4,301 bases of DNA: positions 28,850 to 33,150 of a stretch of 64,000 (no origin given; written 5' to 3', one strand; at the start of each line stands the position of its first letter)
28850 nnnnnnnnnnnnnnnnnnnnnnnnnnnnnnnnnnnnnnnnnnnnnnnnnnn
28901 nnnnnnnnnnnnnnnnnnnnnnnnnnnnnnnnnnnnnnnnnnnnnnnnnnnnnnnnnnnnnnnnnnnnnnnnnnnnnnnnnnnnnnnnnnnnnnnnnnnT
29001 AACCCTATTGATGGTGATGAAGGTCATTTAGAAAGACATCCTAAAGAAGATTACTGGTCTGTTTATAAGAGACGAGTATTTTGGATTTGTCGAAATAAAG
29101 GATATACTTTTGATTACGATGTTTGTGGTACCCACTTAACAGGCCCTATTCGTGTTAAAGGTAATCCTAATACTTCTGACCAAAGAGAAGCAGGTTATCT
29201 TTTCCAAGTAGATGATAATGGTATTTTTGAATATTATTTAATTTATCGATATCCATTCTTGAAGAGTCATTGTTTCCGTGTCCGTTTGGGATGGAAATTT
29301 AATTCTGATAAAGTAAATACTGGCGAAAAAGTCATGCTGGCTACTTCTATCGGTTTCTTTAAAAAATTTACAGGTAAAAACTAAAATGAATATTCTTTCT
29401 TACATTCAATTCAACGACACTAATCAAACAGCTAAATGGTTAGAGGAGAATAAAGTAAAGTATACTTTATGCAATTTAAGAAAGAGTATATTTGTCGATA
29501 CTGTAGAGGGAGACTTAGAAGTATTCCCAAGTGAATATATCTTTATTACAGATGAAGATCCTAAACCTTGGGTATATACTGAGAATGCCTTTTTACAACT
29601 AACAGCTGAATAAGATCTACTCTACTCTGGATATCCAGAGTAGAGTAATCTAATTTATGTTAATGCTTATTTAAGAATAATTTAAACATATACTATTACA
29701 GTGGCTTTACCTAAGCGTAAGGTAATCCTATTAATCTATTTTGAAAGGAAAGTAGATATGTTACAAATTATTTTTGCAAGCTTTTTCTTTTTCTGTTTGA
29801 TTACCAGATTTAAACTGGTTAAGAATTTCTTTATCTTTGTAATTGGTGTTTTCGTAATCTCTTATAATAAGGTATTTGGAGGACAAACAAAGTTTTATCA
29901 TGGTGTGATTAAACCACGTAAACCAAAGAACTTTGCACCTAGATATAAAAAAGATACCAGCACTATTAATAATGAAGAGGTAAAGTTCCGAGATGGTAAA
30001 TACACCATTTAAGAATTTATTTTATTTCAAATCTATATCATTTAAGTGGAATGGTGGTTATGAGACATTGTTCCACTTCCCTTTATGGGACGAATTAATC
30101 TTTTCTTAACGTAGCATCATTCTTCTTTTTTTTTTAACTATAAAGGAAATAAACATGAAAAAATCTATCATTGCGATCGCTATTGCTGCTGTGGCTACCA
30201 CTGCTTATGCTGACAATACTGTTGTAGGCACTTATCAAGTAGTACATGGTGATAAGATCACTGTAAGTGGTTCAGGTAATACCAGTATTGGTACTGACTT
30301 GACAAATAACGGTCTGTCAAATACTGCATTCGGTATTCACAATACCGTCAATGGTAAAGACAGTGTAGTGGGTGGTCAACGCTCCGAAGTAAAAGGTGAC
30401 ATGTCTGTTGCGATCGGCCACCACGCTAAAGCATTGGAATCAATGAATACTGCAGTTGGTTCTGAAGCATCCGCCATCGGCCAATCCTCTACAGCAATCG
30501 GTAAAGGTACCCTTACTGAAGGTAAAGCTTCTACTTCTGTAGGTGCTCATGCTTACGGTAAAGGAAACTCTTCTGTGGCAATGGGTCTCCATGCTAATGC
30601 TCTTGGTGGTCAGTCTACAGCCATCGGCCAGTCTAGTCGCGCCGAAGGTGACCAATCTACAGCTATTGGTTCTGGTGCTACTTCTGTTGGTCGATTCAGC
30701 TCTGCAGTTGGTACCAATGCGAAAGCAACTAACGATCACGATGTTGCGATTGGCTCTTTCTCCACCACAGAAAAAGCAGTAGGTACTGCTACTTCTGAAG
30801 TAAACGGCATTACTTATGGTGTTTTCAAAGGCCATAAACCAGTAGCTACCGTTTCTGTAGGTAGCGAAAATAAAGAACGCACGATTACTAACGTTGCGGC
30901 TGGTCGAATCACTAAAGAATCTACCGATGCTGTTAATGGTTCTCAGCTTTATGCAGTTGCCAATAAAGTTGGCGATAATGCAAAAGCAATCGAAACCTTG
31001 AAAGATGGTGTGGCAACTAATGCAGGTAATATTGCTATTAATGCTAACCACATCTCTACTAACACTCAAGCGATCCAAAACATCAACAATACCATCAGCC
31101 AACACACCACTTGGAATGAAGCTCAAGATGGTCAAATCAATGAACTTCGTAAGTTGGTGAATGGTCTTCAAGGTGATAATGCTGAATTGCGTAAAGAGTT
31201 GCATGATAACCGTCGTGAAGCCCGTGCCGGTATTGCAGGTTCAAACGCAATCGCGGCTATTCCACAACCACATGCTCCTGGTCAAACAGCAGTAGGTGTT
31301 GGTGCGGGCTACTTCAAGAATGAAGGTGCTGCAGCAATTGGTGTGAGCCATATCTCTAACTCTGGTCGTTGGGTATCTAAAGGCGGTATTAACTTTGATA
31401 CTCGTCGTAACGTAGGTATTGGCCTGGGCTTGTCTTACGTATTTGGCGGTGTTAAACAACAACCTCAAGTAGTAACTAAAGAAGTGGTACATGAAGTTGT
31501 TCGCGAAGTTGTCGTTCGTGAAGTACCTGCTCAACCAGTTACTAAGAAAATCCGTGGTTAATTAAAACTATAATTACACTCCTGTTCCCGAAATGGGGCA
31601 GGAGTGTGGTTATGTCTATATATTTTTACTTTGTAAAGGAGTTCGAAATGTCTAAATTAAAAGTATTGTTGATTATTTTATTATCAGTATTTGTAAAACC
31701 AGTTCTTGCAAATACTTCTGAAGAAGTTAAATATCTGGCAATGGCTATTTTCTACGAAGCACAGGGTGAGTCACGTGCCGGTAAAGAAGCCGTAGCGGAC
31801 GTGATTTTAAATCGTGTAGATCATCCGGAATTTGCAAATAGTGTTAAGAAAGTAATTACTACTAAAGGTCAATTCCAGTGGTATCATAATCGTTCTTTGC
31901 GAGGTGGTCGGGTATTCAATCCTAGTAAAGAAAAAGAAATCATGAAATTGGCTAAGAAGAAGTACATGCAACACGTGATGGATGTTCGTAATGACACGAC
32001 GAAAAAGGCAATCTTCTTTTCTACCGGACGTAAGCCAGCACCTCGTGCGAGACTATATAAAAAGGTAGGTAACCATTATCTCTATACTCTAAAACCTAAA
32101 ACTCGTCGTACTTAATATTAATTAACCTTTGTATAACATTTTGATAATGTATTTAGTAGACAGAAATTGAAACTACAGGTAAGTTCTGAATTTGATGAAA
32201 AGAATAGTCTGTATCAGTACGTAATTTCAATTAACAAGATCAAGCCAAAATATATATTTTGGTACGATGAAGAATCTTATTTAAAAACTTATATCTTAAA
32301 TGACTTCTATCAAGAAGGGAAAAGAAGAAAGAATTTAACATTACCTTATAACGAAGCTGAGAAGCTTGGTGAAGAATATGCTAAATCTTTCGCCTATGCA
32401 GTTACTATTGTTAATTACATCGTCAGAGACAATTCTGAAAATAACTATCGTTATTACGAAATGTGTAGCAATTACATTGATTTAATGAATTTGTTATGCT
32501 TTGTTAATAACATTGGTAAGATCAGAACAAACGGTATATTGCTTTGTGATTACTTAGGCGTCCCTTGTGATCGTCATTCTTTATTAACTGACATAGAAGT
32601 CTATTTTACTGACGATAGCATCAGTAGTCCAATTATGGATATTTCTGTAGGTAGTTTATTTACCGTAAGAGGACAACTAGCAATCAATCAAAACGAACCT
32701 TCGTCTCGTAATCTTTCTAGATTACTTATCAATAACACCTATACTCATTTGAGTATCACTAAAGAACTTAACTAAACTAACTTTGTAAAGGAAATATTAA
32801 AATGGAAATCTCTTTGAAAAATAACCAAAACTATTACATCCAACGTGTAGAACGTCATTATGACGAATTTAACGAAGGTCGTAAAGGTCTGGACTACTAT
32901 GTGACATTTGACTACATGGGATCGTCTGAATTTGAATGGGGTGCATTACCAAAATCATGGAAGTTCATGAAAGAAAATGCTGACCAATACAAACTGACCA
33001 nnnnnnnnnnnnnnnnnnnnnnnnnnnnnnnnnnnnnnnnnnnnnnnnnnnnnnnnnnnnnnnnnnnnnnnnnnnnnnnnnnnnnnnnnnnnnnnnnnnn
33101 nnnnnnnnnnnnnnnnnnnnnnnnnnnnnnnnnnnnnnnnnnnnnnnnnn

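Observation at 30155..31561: Phage-encoded YadA-like trimeric autotransporter adhesin as an autonomous cassette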

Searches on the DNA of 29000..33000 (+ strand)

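Call 8: search_dna_similar(query=window:29000-33000:+, collection=phages, mode=near, max_rows=30)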
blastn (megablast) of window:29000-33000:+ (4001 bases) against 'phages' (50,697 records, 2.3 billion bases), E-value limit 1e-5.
No match.

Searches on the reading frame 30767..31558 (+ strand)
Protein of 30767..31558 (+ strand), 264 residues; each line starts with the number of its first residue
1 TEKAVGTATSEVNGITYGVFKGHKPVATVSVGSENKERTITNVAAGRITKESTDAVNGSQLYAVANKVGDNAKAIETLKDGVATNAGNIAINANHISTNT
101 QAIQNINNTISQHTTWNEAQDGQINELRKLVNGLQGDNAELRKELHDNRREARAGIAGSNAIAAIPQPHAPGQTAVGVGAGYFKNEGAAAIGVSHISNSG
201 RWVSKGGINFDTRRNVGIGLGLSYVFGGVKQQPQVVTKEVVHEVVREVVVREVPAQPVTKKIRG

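Call 53: search_protein_representatives(protein=window:30767-31558:+)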
Query: 264 residues. Proteins with E-value up to 0.001 (for the whole library): 4823; up to 1e-10: 2014; up to 1e-30: 265. The best 150 are listed.
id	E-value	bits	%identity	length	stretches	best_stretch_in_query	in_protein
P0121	1.3e-202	686.4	45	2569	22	1-99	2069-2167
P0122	3.9e-113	393.4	28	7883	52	30-152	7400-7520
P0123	2.1e-112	390.9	43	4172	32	31-81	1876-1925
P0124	3.1e-111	387.1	45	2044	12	2-77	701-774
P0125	2.8e-110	384.0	41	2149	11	4-77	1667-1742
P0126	1.9e-98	345.2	46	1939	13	133-224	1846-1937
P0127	2.2e-90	318.9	35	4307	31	31-89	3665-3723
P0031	5.6e-88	311.0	66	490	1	3-263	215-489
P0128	4.4e-85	301.5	37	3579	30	31-68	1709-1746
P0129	1.4e-83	296.6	44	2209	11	7-77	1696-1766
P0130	1.2e-81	290.3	48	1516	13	1-96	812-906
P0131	1.3e-81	290.1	49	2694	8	2-108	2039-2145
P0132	3.0e-81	288.9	47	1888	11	2-75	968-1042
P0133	8.0e-79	281.0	37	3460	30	34-98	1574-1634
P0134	1.8e-78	279.8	46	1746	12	1-97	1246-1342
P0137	3.7e-73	262.4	44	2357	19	30-224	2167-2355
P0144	1.7e-69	250.5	43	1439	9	30-224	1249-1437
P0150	2.7e-65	236.7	47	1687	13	141-224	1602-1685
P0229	9.8e-43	162.8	49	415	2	131-264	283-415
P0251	1.6e-39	152.3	40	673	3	39-264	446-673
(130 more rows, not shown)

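Call 54: list_cluster_members(proteins=[P0229, P0251, P0126, P0121, P0124, P0137, P0144, P0150, P0130, P0131])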
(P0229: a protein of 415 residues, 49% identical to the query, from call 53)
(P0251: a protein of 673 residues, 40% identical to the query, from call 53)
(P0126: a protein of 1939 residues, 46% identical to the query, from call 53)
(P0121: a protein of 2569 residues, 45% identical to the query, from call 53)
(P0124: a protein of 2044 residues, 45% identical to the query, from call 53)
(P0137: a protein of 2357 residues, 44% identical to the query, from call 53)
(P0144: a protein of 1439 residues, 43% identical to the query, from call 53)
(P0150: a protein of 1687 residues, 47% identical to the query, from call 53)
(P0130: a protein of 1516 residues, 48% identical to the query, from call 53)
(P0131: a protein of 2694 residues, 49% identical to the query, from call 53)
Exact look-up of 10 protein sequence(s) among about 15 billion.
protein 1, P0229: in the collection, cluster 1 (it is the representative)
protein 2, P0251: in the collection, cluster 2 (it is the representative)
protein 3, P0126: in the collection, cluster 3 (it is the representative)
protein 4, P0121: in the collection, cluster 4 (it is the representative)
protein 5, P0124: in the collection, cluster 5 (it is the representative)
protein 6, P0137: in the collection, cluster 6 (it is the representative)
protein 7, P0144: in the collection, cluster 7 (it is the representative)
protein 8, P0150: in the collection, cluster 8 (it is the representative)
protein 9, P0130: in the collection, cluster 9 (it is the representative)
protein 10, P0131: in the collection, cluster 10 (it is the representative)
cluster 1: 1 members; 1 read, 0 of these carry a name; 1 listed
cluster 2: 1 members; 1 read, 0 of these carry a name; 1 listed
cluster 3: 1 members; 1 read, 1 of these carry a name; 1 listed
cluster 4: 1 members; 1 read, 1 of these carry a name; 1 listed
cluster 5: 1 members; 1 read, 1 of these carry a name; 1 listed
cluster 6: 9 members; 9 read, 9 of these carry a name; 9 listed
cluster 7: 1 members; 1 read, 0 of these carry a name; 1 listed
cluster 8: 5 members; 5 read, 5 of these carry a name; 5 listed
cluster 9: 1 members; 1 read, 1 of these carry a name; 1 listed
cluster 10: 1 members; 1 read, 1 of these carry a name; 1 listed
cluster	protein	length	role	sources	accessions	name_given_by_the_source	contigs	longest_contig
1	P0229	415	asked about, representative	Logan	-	-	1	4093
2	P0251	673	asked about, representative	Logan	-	-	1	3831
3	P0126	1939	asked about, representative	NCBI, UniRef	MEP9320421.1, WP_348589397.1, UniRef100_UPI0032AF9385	YadA-like family protein [Pseudomonas sp. LABIM340] | YadA-like family protein n=1 Tax=Pseudomonas sp. LABIM340 TaxID=3156585 ...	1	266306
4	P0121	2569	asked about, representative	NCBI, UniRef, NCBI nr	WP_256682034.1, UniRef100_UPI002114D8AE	YadA-like family protein [Klebsiella grimontii] | YadA-like family protein n=1 Tax=Klebsiella grimontii TaxID=2058152 RepID=UPI002114D8AE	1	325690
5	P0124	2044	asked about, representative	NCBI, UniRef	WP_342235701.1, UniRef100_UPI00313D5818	hypothetical protein, partial [Inquilinus sp. OTU3971] | hypothetical protein n=1 Tax=Inquilinus sp. OTU3971 TaxID=3043855 RepID=UPI00313D5818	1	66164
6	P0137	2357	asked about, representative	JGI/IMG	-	autotransporter adhesin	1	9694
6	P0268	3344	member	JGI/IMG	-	autotransporter adhesin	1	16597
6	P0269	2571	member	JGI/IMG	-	autotransporter adhesin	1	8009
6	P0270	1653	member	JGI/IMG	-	autotransporter adhesin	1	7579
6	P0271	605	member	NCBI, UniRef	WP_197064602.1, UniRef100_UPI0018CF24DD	YadA family autotransporter adhesin, partial [Achromobacter sp. RTa] | YadA family autotransporter adhesin n=1 Tax=Achromobacter sp. RTa TaxID=1532557 ...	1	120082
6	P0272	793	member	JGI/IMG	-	autotransporter adhesin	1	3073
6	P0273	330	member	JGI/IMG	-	autotransporter adhesin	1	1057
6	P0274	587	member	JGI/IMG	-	autotransporter adhesin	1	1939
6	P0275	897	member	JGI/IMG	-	autotransporter adhesin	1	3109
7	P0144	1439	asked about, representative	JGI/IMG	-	-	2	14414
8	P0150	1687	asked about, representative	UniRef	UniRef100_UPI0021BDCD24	YadA-like family protein n=1 Tax=Serratia fonticola TaxID=47917 RepID=UPI0021BDCD24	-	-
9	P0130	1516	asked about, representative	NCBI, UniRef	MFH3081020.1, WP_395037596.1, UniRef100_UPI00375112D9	hypothetical protein ABK898_25745, partial [Klebsiella sp. KE9038] | hypothetical protein n=1 Tax=Klebsiella sp. KE9038 TaxID=3118149 RepID=UPI00375112D9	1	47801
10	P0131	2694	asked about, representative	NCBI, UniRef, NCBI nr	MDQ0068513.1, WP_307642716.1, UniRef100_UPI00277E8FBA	autotransporter adhesin [Variovorax boronicumulans] | ESPR-type extended signal peptide-containing protein n=1 Tax=Variovorax boronicumulans ... | ESPR-type extended signal peptide-containing protein [Variovorax boronicumulans]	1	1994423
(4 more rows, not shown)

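Call 57: find_encoding_contigs(protein=P0251, flank=5000, max_places=3)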
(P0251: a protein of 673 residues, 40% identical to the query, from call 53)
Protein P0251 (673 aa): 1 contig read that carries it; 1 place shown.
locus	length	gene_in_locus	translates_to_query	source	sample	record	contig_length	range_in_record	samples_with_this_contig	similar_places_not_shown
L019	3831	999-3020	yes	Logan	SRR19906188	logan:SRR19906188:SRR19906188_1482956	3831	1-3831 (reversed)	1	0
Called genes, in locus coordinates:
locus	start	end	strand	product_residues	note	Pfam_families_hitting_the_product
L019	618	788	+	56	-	-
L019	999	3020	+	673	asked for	PF05658:YadA_head (faint), PF05662:YadA_stalk, PF03895:YadA_anchor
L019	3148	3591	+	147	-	-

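Call 58: find_encoding_contigs(protein=P0229, flank=5000, max_places=3)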
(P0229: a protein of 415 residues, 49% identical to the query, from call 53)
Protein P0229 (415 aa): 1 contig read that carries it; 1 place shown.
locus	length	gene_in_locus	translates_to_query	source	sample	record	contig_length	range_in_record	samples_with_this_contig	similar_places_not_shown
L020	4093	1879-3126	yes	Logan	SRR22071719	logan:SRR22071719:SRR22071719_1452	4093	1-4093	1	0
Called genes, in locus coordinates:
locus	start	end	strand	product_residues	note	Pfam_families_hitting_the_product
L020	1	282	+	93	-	?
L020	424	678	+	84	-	-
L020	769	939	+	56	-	-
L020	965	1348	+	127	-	-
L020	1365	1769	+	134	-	PF23790:Kyano_Gp96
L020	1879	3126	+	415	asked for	PF05658:YadA_head (faint), PF05662:YadA_stalk, PF03895:YadA_anchor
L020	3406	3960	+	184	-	-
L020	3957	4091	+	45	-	?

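Call 80: search_protein_families(library=pfam, proteins=[P0229, P0251], max_evalue=0.001)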
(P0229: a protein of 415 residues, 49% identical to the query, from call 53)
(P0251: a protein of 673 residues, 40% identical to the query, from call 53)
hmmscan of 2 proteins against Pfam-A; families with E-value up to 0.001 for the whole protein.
P0229 (415 aa): 3 families
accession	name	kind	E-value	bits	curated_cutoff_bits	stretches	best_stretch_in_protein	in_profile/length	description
PF05662.19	YadA_stalk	-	9.8e-11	42.3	28.4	1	241-282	2-40/43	Coiled stalk of trimeric autotransporter adhesin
PF05658.19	YadA_head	-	1.2e-09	38.7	25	1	179-198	6-25/27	YadA head domain repeat (2 copies)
PF03895.21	YadA_anchor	-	4.2e-09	36.8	22.7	1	318-378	1-60/60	YadA-like membrane anchor domain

P0251 (673 aa): 3 families
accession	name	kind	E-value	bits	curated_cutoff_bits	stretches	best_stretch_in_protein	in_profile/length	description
PF05662.19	YadA_stalk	-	8.5e-19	68.1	28.4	2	501-539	1-39/43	Coiled stalk of trimeric autotransporter adhesin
PF03895.21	YadA_anchor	-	2.3e-15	56.9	22.7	1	576-635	1-59/60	YadA-like membrane anchor domain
PF05658.19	YadA_head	-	8.2e-08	32.9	25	1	186-212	1-27/27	YadA head domain repeat (2 copies)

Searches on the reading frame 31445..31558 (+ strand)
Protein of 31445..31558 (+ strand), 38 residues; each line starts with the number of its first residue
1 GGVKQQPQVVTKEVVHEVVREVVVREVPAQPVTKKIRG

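Call 91: search_solved_structures(query=window:31445-31558:+, max_evalue=10)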
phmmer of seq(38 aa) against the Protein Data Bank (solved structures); distinct sequences matched with E-value up to 10: 0.

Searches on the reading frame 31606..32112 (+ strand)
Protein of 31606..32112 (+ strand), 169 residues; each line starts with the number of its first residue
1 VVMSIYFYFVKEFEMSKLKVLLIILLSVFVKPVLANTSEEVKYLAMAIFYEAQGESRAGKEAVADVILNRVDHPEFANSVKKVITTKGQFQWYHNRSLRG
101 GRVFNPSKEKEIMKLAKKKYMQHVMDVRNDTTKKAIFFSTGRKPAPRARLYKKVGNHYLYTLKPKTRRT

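Call 13: search_protein_families(library=phrogs, proteins=[window:31606-32112:+], max_evalue=0.001)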
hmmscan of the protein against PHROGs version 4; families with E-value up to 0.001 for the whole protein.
window:31606-32112:+ (169 aa): 8 families
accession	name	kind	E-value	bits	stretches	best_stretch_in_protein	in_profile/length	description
phrog_938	-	lysis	3.9e-16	58.3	1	32-168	44-178/2185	endolysin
phrog_17417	-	unknown function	5.8e-14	53.3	1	36-159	78-188/192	-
phrog_14642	-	lysis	1.3e-12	48.7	1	38-95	100-157/215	endolysin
phrog_15649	-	lysis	3.8e-10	39.4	1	30-139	220-328/1079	endolysin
phrog_38339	-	unknown function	3.6e-08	34.6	1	30-109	61-143/193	-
phrog_30550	-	unknown function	7.9e-06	26.7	1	39-95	87-146/220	-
phrog_12490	-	lysis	1.3e-05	24.9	1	32-97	631-699/870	endolysin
phrog_12974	-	unknown function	0.00042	21.4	0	44-93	2-49/129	-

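Call 50: search_protein_families(library=pfam, proteins=[window:31645-32112:+], max_evalue=0.01)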
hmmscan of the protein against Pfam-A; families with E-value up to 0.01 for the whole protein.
window:31645-32112:+ (156 aa): 1 family
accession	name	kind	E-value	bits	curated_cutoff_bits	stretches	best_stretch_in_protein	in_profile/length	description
PF07486.17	Hydrolase_2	-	2.1e-17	64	27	1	41-146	1-99/100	Cell Wall Hydrolase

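Call 116: search_protein_families(library=padloc, proteins=[window:31645-32112:+], max_evalue=0.01)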
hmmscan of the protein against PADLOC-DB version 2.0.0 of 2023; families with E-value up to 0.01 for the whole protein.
window:31645-32112:+ (156 aa): 0 families
